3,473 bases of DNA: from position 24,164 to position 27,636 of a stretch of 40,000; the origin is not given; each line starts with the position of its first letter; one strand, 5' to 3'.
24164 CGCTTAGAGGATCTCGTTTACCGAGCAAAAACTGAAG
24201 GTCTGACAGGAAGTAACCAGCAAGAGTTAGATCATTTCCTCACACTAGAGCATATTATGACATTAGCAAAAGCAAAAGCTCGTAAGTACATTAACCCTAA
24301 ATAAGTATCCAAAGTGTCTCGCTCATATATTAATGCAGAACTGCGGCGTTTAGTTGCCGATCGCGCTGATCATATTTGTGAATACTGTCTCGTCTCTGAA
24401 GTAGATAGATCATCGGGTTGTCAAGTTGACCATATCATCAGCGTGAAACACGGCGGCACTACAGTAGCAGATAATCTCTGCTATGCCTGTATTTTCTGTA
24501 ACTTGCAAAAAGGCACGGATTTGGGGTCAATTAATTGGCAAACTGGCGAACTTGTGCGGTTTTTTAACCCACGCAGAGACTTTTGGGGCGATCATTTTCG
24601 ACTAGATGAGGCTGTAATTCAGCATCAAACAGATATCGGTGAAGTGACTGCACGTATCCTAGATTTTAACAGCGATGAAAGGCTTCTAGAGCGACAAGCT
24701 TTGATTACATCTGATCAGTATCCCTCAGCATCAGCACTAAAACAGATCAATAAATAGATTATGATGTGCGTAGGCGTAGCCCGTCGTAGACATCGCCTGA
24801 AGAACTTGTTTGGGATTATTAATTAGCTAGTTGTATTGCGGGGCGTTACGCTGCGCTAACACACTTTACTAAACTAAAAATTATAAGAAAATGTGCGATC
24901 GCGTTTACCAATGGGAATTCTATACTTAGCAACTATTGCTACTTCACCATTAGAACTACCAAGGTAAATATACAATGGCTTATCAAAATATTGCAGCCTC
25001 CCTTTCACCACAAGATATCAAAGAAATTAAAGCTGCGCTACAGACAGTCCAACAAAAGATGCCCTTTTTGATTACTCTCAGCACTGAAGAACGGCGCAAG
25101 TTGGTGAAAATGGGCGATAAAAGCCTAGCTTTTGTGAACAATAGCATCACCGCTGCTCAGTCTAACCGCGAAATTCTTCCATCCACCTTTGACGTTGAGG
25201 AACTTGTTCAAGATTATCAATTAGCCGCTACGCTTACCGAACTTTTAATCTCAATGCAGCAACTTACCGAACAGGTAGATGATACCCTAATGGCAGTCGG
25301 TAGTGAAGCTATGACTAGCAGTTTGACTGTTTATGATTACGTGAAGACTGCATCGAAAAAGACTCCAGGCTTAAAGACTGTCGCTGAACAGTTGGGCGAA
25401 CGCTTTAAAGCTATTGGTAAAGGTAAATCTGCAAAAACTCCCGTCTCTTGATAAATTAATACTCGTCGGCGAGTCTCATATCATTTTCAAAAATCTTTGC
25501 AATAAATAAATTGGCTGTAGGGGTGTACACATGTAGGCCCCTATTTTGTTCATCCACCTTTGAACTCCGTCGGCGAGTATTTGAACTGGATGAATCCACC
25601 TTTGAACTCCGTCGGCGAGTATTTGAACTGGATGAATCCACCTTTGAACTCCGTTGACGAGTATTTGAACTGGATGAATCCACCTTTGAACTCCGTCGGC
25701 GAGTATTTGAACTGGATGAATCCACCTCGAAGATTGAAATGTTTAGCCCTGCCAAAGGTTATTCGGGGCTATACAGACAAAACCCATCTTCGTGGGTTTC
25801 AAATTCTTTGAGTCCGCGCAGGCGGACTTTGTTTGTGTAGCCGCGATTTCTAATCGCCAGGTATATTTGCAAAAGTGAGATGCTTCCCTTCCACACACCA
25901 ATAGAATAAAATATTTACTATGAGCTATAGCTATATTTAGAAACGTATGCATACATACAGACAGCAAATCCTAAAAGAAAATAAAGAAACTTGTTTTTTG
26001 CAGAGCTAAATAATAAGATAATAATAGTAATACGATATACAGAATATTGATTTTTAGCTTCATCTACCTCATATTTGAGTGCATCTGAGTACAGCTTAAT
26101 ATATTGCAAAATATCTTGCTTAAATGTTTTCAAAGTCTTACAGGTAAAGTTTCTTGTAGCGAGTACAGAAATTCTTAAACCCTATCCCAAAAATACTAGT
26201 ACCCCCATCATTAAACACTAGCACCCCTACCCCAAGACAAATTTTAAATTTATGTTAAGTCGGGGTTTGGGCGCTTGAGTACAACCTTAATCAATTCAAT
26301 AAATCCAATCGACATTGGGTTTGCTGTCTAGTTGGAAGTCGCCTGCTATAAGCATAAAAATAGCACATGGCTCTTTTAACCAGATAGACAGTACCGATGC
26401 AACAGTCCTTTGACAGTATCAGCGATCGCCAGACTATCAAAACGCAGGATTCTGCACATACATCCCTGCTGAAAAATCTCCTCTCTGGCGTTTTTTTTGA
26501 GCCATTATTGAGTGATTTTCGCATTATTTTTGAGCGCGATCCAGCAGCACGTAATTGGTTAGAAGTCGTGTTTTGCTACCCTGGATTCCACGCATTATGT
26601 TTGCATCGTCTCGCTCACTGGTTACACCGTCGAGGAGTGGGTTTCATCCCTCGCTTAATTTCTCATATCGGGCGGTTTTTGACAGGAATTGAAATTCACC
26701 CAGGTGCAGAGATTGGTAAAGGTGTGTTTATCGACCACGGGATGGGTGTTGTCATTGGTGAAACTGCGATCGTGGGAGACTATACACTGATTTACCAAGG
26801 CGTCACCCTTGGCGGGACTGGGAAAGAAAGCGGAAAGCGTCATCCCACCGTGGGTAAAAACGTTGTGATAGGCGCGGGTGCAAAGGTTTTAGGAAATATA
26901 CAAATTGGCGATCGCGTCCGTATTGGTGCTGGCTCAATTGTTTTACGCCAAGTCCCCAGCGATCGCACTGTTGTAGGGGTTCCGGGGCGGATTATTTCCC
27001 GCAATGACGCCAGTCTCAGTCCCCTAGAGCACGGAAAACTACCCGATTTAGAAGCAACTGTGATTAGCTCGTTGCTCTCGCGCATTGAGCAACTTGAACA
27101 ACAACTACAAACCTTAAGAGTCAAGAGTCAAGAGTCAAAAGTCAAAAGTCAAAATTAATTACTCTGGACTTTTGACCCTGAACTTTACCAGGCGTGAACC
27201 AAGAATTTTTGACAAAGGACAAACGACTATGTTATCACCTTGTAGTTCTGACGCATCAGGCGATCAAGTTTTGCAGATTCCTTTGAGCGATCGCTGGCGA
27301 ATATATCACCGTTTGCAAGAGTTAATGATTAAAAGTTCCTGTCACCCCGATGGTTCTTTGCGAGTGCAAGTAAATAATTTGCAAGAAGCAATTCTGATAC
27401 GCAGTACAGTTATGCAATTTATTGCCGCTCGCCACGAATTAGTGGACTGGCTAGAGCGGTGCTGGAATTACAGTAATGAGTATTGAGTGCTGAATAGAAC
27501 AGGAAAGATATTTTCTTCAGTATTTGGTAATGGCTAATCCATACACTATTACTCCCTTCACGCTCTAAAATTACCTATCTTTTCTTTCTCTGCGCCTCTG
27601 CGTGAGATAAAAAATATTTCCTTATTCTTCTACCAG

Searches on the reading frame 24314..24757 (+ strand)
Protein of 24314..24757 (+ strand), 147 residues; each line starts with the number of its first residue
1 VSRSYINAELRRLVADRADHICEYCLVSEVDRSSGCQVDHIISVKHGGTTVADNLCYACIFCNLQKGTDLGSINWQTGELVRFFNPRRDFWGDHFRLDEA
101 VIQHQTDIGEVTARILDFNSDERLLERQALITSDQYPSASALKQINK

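Call 9: search_protein_families(library=pfam, proteins=[window:24314-24757:+], max_evalue=0.01)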
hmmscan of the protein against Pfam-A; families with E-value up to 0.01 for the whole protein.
window:24314-24757:+ (147 aa): 2 families
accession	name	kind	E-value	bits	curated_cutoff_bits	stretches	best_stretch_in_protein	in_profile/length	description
PF01844.29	HNH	-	1.6e-09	38.2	21.4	1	22-68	1-46/47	HNH endonuclease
PF14279.12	HNH_5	-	0.00039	20.7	27.5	1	22-70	1-47/56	HNH endonuclease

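Call 41: search_protein_families(library=ncbifam, proteins=[window:24314-24757:+], max_evalue=0.01)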
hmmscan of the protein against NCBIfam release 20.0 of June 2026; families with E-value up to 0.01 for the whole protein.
window:24314-24757:+ (147 aa): 1 family
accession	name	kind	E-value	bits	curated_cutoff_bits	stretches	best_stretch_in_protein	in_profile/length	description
NF040563.1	guided_IscB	equivalog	6.1e-08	32.2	175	1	8-69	181-238/314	RNA-guided endonuclease IscB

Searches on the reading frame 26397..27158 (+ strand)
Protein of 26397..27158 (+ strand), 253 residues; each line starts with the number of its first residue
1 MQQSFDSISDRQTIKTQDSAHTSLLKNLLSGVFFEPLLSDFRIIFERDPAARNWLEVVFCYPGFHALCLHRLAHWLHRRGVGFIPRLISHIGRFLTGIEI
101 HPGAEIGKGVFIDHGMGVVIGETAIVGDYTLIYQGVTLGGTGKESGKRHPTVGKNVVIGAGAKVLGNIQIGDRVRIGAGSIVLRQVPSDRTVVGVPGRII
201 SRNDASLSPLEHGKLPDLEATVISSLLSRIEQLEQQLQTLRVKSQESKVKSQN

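Call 9: search_protein_families(library=pfam, proteins=[window:26397-27158:+], max_evalue=0.01)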
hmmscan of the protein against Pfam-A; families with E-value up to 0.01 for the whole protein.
window:26397-27158:+ (253 aa): 3 families
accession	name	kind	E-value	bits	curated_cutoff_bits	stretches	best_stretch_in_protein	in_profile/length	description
PF00132.30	Hexapep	-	6.1e-15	54.6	27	2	149-182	1-34/36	Bacterial transferase hexapeptide (six repeats)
PF14602.12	Hexapep_2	-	0.00039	20.5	27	1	151-183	3-33/34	Hexapeptide repeat of succinyl-transferase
PF06426.19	SATase_N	-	0.0013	19.4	21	0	38-67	74-103/105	Serine acetyltransferase, N-terminal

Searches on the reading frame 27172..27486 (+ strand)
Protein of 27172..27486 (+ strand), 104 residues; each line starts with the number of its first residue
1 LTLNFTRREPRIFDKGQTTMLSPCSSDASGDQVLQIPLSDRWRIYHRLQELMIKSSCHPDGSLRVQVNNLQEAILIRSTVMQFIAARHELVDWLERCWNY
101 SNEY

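Call 41: search_protein_families(library=ncbifam, proteins=[window:27172-27486:+], max_evalue=0.01)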
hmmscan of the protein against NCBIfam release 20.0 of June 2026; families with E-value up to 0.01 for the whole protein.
window:27172-27486:+ (104 aa): 1 family
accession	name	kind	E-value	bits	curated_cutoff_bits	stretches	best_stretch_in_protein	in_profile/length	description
NF045598.1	asr1405_asl0597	subfamily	7e-29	99.8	35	1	33-98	1-66/66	Asr1405/Asl0597 family protein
